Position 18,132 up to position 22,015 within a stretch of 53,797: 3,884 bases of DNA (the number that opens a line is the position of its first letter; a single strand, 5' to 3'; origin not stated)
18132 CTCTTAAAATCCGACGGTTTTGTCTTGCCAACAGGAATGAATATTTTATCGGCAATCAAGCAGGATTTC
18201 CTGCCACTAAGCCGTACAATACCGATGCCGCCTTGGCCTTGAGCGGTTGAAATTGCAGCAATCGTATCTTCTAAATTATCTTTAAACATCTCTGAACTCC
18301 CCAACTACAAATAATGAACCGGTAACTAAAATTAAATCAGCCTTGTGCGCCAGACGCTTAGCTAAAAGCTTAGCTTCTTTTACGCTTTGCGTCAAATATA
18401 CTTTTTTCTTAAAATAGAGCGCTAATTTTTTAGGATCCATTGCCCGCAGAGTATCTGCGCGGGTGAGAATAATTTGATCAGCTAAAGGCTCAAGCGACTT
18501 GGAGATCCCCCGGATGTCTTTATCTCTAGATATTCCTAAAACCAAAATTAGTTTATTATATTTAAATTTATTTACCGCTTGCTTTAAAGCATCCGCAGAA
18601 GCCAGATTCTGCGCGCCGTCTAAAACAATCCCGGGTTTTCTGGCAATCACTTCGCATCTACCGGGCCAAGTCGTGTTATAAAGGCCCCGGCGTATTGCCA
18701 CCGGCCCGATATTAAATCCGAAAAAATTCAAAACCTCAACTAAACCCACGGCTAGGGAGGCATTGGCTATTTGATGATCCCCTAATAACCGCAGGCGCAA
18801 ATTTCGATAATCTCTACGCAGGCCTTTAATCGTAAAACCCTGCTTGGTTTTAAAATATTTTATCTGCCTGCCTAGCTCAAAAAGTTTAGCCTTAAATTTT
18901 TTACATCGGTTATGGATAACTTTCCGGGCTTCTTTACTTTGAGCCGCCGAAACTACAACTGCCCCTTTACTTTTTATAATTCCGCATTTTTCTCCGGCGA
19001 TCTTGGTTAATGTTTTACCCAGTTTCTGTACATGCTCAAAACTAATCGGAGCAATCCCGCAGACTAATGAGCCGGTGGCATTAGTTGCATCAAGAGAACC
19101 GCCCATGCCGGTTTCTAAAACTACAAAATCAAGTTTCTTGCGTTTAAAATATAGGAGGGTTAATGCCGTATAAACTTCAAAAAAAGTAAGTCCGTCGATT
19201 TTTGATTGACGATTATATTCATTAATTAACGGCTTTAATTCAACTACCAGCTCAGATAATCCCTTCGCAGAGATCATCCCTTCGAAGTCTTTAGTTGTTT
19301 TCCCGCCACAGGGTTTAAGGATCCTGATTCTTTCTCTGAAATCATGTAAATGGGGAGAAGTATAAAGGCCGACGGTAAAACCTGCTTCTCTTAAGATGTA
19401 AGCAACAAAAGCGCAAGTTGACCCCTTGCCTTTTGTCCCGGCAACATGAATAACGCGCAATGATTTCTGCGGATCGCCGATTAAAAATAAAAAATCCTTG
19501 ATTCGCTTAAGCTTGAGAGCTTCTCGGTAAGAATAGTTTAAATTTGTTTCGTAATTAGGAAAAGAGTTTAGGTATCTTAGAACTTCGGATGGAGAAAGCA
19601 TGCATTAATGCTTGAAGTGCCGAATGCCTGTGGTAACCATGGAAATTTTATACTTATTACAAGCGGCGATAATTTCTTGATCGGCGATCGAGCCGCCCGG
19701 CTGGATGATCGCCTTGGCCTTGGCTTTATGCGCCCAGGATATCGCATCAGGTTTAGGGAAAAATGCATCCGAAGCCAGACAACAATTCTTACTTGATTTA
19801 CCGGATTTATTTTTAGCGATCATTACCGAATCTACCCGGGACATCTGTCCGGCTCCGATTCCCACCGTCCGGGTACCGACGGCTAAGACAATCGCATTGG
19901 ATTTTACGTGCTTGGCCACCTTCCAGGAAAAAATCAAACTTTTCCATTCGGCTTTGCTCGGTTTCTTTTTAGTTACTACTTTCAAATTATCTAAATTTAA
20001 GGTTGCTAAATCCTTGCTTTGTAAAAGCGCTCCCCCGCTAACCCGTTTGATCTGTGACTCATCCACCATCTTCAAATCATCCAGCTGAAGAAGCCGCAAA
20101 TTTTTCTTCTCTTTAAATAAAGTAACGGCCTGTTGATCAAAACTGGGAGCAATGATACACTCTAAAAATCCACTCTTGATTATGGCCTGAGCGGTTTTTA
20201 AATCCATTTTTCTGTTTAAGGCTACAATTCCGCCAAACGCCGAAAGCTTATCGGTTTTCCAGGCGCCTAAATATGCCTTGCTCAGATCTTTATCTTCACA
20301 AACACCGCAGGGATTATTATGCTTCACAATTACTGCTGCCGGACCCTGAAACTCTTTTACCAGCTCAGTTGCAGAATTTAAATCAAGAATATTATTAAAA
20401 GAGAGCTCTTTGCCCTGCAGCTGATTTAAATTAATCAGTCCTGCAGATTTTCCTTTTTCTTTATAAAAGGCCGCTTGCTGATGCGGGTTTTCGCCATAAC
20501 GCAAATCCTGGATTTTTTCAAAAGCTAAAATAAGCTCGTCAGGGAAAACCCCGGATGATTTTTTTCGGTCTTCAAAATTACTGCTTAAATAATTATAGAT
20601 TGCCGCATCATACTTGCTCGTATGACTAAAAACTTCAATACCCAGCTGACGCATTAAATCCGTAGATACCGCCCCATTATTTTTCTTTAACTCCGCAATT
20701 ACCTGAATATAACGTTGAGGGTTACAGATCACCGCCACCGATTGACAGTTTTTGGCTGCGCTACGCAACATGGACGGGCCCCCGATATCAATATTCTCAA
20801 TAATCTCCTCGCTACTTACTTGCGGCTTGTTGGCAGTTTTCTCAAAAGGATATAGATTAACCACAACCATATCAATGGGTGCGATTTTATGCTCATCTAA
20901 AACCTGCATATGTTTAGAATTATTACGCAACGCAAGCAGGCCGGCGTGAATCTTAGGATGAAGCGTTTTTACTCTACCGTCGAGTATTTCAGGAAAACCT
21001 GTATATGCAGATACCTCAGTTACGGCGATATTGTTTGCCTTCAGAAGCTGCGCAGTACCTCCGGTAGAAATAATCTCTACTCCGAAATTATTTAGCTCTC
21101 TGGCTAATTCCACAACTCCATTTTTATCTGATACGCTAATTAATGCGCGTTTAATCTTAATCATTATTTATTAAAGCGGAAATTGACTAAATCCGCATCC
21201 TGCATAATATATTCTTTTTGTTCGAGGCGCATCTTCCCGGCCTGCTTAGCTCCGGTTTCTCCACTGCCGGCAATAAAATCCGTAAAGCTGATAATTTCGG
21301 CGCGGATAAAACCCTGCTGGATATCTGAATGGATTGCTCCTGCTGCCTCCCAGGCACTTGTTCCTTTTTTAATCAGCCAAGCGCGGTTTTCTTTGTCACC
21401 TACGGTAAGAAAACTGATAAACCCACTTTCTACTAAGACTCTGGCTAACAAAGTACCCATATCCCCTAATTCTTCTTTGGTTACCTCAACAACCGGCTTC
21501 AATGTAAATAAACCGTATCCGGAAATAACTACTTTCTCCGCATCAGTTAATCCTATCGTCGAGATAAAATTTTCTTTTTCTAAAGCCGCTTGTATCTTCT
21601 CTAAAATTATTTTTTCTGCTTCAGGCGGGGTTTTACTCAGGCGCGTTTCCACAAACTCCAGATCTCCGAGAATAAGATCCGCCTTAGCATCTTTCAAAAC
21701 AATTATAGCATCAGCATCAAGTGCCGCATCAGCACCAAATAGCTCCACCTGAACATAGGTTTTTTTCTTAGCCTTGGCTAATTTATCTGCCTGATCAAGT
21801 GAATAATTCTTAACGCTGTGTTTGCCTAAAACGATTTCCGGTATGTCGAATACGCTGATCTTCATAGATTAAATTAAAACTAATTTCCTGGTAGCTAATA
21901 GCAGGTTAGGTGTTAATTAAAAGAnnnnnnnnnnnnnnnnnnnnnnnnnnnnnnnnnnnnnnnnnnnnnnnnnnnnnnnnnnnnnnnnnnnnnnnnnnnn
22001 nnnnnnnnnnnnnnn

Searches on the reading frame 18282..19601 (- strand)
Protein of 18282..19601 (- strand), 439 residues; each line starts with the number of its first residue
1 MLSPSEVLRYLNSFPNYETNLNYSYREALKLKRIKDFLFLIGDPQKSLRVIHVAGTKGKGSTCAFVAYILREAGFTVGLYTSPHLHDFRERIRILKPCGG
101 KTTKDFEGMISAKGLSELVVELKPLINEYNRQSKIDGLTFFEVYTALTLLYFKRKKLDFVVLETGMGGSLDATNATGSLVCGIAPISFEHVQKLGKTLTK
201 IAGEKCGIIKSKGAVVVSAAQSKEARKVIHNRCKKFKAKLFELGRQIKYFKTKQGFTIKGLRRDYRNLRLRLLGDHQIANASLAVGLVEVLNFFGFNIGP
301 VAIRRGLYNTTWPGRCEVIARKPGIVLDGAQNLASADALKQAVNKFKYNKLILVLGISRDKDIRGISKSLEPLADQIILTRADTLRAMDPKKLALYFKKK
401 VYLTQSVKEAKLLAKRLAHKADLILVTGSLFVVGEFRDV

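Call 11: search_protein_families(library=pfam, proteins=[window:18282-19601:-], max_evalue=0.001)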
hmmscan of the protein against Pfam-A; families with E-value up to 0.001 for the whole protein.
window:18282-19601:- (439 aa): 2 families
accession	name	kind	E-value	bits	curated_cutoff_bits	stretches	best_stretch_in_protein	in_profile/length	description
PF02875.26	Mur_ligase_C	-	1.2e-16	62.1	28.4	1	314-429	1-126/127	Mur ligase, glutamate ligase domain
PF08245.18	Mur_ligase_M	-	3.2e-10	40.7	24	1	53-287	1-199/200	Mur ligase middle domain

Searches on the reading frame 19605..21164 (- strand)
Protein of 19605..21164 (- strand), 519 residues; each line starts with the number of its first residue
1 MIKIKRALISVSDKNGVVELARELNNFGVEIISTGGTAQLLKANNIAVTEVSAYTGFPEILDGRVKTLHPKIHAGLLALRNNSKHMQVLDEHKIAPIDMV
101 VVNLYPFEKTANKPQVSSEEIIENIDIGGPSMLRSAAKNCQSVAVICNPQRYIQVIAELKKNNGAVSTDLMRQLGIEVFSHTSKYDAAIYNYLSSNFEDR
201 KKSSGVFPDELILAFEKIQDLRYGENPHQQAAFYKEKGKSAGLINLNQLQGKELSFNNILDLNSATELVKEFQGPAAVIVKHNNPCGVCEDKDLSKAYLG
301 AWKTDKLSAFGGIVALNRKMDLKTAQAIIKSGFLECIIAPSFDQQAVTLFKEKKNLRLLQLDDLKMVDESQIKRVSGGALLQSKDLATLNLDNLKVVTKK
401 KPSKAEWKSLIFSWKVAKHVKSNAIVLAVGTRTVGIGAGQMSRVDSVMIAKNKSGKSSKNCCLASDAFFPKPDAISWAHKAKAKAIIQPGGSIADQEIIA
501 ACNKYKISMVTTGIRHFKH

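Call 11: search_protein_families(library=pfam, proteins=[window:19605-21164:-], max_evalue=0.001)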
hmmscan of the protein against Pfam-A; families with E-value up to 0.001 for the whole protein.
window:19605-21164:- (519 aa): 2 families
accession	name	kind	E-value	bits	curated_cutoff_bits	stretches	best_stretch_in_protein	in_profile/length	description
PF01808.24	AICARFT_IMPCHas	-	2.4e-118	395.6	25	1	136-453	1-311/311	AICARFT/IMPCHase bienzyme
PF02142.27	MGS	-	3.8e-25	88.3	24.1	1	16-130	1-93/94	MGS-like domain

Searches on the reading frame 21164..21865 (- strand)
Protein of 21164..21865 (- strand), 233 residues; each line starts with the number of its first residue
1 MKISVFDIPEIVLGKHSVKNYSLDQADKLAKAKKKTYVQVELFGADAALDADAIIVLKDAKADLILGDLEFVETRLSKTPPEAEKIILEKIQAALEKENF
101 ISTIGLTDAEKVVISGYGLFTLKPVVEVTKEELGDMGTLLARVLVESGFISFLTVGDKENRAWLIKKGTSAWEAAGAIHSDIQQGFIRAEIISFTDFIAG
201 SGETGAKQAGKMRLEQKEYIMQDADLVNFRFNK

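Call 11: search_protein_families(library=pfam, proteins=[window:21164-21865:-], max_evalue=0.001)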
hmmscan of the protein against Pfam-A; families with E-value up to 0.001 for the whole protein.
window:21164-21865:- (233 aa): 1 family
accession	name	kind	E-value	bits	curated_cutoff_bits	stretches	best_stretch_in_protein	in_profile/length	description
PF06071.19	YchF-GTPase_C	-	1.3e-32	112.1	27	1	150-232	2-84/84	Protein of unknown function (DUF933)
